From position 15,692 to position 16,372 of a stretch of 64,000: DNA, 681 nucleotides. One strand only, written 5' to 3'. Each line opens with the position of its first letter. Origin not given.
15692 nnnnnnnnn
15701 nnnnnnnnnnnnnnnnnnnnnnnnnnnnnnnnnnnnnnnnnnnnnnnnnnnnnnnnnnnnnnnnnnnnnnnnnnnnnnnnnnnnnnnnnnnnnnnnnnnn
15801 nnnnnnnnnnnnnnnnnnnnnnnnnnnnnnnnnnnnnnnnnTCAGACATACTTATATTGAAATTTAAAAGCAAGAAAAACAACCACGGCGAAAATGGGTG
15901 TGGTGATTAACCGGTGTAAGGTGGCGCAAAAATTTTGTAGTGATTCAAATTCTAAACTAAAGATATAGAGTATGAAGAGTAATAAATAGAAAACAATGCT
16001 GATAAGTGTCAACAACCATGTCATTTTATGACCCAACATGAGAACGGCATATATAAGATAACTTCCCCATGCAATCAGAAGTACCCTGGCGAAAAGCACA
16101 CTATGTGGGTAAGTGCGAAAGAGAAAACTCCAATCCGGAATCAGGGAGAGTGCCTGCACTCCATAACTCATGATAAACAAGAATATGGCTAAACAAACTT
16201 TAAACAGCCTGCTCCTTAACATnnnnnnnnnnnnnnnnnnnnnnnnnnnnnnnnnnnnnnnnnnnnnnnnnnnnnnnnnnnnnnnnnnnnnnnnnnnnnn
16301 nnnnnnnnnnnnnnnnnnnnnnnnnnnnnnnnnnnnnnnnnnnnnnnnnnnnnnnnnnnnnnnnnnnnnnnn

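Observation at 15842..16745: Putative XrtF exosortase and its small partner embedded inside a Pgl-like amino-sugar module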

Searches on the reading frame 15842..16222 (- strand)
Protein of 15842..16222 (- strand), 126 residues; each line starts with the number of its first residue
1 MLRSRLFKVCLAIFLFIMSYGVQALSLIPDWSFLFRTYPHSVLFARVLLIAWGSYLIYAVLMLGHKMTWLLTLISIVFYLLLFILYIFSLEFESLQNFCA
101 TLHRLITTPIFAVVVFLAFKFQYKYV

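Call 3: search_protein_families(library=ncbifam, proteins=[window:15842-16222:-], max_evalue=0.01)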
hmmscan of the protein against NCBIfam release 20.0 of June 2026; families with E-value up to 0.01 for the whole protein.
window:15842-16222:- (126 aa): 0 families

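Call 4: search_protein_families(library=pfam, proteins=[window:15842-16222:-], max_evalue=0.01)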
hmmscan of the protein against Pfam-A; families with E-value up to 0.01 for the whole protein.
window:15842-16222:- (126 aa): 0 families

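Call 5: search_protein_families(library=ncbifam, proteins=[window:15842-16222:-], max_evalue=10)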
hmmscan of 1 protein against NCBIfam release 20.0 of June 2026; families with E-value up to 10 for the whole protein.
window:15842-16222:- (126 aa): 1 family
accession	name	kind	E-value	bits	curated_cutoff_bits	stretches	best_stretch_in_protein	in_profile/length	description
TIGR01598.1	holin_phiLC3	equivalog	0.036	14.3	39.7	1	68-114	11-56/79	phage holin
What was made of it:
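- On Exosortase F system-associated membrane protein (TIGR04127): No hit even at E<=10 (call 5).
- The partner's only listed NCBIfam match is a weak holin hit (E 0.036, call 5).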

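Call 8: find_homologous_proteins(query=window:15842-16222:-)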
Query window:15842-16222:- (126 aa): 1 proteins with E <= 0.001 among 40 candidates.
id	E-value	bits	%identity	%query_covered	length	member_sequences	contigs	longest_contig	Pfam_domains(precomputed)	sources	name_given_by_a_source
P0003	4.9e-61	222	100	87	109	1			-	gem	-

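Call 30: search_protein_families(library=ncbifam, alignment_id=A3, max_evalue=0.01)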
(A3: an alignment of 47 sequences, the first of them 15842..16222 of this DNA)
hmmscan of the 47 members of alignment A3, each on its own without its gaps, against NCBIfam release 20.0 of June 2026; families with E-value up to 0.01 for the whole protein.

A. member 1, window:15842-16222:- (126 aa): 0 families

B. families by the number of members that match (of 47 scanned): 4 families
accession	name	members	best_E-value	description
TIGR04127.1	flavo_near_exo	45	4.9e-21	exosortase F system-associated membrane protein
NF046082.1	assoc_w_XrtX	4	0.00043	XrtX-associated membrane protein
NF033752.1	linaridin_CypA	1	0.0077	cypemycin family RiPP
NF004729.0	PRK06073.1-5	1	0.0079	NADH dehydrogenase subunit A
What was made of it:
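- On Exosortase F system-associated membrane protein (TIGR04127): 45 of 47 positional equivalents do hit (call 30).
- Closest known: Cytophagales-type XrtF loci. Different: Their partners pass TIGR04127 (call 30).
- Closest known: XrtX + XrtX-associated membrane protein. Same: 4 of 47 partner-family members hit NF046082 weakly (call 30).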
